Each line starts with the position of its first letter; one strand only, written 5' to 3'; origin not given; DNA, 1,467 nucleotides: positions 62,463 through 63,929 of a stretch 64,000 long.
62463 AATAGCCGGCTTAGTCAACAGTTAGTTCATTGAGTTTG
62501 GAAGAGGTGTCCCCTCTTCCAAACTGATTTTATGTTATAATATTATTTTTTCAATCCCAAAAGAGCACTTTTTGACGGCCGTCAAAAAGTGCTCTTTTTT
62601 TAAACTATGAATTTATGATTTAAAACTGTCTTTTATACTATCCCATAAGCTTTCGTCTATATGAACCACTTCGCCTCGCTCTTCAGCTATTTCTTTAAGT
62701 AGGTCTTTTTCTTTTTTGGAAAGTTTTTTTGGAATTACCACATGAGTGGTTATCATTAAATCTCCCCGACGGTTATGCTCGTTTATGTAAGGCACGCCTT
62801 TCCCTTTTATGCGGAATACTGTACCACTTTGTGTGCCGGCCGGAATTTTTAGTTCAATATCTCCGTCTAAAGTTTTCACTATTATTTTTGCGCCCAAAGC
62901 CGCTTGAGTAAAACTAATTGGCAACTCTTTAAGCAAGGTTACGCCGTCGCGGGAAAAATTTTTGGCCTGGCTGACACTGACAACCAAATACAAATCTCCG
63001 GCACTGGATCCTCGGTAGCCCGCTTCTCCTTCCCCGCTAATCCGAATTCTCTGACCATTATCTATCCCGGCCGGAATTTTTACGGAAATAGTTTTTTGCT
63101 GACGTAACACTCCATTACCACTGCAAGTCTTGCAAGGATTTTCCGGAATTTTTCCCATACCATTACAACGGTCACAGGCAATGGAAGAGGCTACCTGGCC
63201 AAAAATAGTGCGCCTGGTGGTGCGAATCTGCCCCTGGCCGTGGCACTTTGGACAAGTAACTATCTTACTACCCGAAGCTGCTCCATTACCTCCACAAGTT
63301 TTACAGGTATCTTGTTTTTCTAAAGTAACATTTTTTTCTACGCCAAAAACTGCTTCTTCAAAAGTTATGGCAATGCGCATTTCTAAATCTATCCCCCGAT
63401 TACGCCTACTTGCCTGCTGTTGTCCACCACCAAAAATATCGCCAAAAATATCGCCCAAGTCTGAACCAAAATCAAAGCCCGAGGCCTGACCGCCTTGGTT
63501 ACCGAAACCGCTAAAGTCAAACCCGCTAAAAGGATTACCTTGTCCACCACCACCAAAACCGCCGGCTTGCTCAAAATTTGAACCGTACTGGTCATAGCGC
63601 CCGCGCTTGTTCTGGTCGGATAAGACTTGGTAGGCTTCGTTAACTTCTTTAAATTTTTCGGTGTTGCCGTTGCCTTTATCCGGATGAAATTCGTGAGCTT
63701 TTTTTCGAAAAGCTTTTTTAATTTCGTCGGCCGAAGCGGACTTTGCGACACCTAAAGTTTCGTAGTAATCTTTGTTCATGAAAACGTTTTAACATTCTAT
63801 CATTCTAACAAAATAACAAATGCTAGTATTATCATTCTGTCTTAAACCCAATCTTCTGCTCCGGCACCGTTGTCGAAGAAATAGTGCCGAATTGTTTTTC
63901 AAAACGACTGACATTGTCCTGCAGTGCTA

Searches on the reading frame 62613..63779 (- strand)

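Call 73: search_protein_families(library=pfam, proteins=[window:62613-63779:-], max_evalue=0.001)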
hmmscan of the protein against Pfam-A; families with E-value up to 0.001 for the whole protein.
window:62613-63779:- (388 aa): 4 families
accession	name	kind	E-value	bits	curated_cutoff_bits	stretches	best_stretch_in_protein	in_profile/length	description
PF01556.23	DnaJ_C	-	5e-51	173.2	26.6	1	132-350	1-152/152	DnaJ C terminal domain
PF00226.36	DnaJ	-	1.3e-23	83.3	27.8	1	4-63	1-63/63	DnaJ domain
PF00684.25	DnaJ_CXXCXGXG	-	7e-16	58.7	32.7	1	159-223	1-65/65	DnaJ central domain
PF15777.11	Anti-TRAP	-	5.4e-07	29.9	32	0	157-188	11-45/59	Tryptophan RNA-binding attenuator protein inhibitory protein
